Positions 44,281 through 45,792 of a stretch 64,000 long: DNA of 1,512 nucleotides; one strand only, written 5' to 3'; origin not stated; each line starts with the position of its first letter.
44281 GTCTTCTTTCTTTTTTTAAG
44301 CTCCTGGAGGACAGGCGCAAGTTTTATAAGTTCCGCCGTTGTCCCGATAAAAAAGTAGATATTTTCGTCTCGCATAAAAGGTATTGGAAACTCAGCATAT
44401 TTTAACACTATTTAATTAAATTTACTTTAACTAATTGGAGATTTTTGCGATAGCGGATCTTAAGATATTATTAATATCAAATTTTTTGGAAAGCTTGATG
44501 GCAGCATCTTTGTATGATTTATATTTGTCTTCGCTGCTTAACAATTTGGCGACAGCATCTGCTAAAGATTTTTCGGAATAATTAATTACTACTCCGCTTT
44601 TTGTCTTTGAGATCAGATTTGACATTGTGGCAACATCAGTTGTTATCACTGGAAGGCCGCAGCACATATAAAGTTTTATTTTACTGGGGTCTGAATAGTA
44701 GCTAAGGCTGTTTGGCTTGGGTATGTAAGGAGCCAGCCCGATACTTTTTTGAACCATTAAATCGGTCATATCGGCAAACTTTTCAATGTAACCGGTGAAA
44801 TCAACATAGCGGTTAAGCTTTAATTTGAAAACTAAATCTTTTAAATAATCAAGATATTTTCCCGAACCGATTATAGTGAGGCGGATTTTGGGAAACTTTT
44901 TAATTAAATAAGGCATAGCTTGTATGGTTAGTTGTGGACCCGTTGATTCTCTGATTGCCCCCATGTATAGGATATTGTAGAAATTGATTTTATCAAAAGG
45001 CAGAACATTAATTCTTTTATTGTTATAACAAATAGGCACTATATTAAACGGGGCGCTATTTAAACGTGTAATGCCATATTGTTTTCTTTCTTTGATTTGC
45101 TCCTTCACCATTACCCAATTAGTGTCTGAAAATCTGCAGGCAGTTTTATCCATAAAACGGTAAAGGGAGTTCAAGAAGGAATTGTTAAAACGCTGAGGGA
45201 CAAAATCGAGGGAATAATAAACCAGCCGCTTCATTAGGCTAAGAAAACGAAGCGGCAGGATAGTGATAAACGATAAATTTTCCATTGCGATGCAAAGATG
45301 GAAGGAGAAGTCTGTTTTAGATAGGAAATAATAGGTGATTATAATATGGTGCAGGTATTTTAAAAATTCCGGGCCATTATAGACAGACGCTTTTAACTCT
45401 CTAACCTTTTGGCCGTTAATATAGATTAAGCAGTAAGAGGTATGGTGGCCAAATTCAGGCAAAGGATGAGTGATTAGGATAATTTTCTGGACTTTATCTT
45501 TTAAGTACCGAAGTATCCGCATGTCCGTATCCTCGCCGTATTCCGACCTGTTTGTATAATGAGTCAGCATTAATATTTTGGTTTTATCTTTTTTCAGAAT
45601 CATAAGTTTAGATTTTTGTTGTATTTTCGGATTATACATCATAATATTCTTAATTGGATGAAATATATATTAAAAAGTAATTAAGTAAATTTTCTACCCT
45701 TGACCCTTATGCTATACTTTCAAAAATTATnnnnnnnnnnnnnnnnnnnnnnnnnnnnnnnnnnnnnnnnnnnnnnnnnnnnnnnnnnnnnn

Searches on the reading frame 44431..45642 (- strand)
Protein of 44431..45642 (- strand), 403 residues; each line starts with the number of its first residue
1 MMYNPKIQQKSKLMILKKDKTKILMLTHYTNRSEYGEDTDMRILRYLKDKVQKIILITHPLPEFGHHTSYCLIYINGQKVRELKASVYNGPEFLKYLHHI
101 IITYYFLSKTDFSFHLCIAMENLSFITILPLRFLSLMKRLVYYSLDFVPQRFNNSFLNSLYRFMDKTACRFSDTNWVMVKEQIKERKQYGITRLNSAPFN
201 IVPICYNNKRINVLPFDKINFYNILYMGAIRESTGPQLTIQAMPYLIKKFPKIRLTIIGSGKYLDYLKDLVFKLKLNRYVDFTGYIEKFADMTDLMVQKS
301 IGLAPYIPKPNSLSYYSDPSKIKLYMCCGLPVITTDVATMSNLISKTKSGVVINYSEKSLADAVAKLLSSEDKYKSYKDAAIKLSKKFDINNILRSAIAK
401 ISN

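Call 16: search_protein_families(library=pfam, proteins=[window:44431-45642:-], max_evalue=0.0001)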
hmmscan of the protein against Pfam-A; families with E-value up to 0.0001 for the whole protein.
window:44431-45642:- (403 aa): 2 families
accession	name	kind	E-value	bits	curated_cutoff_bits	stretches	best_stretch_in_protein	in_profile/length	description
PF00534.26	Glycos_transf_1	-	1.7e-20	73.7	26.4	1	224-383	18-171/172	Glycosyl transferases group 1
PF13692.12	Glyco_trans_1_4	-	6e-19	69.2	27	1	223-369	3-141/142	Glycosyl transferases group 1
